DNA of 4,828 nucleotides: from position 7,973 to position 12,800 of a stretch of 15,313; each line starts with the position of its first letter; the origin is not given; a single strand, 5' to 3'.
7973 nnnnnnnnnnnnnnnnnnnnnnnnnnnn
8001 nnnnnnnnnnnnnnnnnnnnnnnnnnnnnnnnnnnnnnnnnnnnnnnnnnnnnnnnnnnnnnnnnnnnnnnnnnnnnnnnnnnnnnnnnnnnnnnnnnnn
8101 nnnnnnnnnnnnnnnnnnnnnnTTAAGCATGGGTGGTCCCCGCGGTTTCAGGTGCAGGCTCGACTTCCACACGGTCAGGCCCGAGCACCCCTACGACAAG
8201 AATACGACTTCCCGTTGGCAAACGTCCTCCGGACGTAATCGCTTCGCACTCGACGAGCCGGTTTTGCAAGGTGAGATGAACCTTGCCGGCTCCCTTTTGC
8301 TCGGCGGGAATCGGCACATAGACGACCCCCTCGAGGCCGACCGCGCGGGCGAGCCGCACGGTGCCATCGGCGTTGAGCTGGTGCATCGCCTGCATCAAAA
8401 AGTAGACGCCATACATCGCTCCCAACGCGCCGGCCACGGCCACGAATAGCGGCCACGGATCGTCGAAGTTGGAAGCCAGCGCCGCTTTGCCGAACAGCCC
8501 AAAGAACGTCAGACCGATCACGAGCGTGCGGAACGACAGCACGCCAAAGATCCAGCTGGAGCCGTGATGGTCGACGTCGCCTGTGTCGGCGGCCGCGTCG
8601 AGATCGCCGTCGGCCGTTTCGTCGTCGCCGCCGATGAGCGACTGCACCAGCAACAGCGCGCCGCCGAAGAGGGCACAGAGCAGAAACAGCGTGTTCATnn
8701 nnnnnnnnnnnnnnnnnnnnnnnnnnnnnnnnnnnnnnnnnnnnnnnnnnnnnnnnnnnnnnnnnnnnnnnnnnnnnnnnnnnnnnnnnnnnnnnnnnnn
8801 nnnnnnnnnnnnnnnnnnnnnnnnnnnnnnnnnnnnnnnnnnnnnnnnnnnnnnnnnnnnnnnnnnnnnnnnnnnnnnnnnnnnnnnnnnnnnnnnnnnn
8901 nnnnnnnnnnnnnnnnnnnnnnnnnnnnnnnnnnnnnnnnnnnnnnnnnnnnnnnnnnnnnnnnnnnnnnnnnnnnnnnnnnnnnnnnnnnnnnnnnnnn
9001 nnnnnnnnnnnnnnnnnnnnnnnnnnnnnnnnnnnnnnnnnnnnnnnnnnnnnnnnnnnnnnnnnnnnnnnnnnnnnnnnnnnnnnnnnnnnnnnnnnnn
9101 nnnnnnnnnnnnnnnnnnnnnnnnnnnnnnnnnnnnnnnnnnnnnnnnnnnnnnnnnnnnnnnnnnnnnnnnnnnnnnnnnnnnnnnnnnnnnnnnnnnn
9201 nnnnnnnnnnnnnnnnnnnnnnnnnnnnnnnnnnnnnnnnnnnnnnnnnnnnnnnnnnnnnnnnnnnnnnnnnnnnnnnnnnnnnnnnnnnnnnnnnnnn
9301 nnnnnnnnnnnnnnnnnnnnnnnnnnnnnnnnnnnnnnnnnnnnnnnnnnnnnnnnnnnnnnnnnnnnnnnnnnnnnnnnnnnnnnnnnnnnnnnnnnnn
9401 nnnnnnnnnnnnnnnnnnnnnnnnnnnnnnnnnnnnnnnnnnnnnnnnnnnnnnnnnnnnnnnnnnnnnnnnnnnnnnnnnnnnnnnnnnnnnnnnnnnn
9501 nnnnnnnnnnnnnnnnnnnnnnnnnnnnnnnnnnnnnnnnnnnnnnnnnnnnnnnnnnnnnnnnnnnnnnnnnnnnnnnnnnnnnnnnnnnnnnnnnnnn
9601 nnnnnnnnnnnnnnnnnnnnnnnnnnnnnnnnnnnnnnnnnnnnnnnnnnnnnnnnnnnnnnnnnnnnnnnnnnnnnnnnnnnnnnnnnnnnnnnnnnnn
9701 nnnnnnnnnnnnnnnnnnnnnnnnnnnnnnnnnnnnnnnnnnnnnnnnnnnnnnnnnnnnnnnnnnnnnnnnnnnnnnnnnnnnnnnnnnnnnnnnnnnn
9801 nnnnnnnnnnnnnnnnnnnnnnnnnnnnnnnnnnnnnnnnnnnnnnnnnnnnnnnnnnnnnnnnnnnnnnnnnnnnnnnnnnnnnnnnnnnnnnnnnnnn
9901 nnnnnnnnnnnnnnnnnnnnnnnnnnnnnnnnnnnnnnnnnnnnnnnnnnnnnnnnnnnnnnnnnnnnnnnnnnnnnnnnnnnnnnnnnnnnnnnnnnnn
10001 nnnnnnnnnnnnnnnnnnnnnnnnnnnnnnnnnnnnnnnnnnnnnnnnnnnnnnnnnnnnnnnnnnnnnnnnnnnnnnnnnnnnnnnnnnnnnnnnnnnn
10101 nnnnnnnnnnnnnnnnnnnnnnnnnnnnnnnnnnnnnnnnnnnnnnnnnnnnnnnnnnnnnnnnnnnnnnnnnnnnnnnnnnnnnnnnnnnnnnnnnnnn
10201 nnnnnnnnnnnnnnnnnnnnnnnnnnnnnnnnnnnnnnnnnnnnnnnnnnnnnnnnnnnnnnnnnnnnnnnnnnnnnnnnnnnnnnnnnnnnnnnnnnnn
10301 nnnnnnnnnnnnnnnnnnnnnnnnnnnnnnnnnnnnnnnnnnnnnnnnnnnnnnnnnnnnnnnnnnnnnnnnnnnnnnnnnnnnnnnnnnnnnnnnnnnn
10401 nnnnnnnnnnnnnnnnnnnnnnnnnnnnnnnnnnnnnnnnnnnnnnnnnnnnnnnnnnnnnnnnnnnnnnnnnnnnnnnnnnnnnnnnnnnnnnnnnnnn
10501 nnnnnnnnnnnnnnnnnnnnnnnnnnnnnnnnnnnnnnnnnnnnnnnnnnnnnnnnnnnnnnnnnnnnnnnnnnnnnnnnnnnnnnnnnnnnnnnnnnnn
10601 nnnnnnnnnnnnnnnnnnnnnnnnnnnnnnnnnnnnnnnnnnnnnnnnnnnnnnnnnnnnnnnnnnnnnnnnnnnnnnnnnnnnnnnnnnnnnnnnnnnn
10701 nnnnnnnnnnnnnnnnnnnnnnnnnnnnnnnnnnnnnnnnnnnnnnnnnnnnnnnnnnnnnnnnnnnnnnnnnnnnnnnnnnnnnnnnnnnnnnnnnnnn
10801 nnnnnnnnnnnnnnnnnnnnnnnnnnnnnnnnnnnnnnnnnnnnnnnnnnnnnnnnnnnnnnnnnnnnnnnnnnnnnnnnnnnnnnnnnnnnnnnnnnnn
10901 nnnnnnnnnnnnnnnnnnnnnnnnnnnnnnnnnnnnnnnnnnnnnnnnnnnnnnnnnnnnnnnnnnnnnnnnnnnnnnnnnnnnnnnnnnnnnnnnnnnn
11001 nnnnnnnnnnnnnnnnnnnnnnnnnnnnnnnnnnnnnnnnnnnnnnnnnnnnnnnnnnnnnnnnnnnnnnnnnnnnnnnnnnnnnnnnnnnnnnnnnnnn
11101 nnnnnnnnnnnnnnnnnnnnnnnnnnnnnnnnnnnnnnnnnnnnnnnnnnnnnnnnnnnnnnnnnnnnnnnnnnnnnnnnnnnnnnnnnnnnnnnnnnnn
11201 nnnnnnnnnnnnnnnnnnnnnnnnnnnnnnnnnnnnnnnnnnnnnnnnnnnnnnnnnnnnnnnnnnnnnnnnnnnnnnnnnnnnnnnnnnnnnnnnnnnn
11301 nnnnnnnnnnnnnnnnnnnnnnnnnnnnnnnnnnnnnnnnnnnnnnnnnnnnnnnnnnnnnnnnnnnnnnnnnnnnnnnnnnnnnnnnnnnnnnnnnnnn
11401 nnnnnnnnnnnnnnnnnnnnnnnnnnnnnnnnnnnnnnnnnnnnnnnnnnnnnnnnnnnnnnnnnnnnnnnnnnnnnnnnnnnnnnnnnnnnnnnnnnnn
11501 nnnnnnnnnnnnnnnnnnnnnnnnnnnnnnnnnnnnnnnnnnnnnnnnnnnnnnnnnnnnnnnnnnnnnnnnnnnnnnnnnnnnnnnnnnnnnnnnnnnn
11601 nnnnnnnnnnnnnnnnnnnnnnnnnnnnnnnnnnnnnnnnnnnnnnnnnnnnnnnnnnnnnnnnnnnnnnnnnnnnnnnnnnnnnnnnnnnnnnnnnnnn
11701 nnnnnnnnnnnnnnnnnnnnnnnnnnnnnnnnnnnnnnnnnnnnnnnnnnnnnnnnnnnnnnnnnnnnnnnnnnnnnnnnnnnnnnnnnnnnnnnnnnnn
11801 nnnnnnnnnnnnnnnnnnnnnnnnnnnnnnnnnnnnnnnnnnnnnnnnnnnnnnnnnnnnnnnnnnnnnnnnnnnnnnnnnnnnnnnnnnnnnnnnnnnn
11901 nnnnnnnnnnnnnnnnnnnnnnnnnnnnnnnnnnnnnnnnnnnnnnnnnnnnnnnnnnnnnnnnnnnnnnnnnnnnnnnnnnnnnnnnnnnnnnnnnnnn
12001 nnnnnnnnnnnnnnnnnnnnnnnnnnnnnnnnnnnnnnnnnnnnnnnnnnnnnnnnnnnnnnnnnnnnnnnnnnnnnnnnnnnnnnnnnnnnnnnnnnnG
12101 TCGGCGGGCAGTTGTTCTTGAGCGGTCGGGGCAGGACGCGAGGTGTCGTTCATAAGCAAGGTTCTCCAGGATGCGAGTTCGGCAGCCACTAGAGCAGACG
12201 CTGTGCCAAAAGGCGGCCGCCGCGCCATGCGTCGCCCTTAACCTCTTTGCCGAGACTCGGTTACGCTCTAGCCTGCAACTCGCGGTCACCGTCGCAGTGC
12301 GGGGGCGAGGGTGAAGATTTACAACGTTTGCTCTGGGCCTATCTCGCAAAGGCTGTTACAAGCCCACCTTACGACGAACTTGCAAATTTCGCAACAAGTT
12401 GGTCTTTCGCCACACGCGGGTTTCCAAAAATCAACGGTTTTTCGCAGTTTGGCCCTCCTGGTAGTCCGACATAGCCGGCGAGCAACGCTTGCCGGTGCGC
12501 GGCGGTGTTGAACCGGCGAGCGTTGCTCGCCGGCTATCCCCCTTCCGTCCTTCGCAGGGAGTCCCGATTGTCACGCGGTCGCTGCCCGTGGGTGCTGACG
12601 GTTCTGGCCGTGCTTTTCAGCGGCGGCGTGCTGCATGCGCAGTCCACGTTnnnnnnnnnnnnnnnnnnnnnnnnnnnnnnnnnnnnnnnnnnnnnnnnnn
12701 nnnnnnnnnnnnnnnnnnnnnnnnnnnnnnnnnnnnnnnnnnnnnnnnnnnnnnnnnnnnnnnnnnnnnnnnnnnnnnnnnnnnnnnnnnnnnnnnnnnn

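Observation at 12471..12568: Very long perfect inverted repeat in the leader of a gene that lacks an ATG start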

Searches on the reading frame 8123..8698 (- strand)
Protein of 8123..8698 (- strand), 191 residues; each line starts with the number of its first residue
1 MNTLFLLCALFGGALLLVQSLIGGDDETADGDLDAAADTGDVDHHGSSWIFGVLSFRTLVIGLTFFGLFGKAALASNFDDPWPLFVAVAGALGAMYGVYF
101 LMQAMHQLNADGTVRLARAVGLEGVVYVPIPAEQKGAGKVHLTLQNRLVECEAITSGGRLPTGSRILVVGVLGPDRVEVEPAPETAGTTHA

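Call 14: search_protein_families(library=pfam, proteins=[window:8123-8698:-], max_evalue=0.01)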
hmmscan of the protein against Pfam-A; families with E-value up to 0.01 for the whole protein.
window:8123-8698:- (191 aa): 1 family
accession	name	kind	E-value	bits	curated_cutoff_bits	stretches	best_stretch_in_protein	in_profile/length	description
PF07884.19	VKOR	-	0.0084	16.7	27.5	0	6-105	8-109/134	Vitamin K epoxide reductase family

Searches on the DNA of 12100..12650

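Call 51: search_rna_families(source=window, start=12100, end=12650, threshold=evalue, max_evalue=5)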
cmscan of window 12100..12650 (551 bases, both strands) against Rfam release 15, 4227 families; matches with E-value up to 5: 8.
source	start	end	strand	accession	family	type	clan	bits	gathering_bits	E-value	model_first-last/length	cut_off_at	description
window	12478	12532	+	RF03407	MIR531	Gene; miRNA;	-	30.3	70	0.001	1-69/69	no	MIR531 microRNA precursor family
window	12460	12549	+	RF04287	mir-9195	Gene; miRNA;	-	28.2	90.5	0.0018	1-87/87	no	mir-9195 microRNA precursor family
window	12476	12530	-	RF03407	MIR531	Gene; miRNA;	-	27.9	70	0.0043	1-69/69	no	MIR531 microRNA precursor family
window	12478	12530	+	RF00926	MIR1151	Gene; miRNA;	-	24.6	90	0.21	1-110/110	no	MIR1151 microRNA precursor family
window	12471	12537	+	RF01902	MIR439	Gene; miRNA;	-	24.3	90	0.029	1-93/93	no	MIR439 microRNA precursor family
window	12472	12536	+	RF00879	mir-615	Gene; miRNA;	-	17.6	90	3.9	1-85/85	no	mir-615 microRNA precursor family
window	12479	12531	+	RF03611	mir-7147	Gene; miRNA;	-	16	90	1.9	1-58/58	no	mir-7147 microRNA precursor family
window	12178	12208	-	RF02448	SpR20_sRNA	Gene; sRNA;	-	13.6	45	4.2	1-45/45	no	Streptococcus sRNA SpR20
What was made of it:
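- On Known cis-regulatory RNA (Rfam): The permissive search gave only microRNA-precursor hits at 16-30 bits against cut-offs of 70-90 (call 51).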
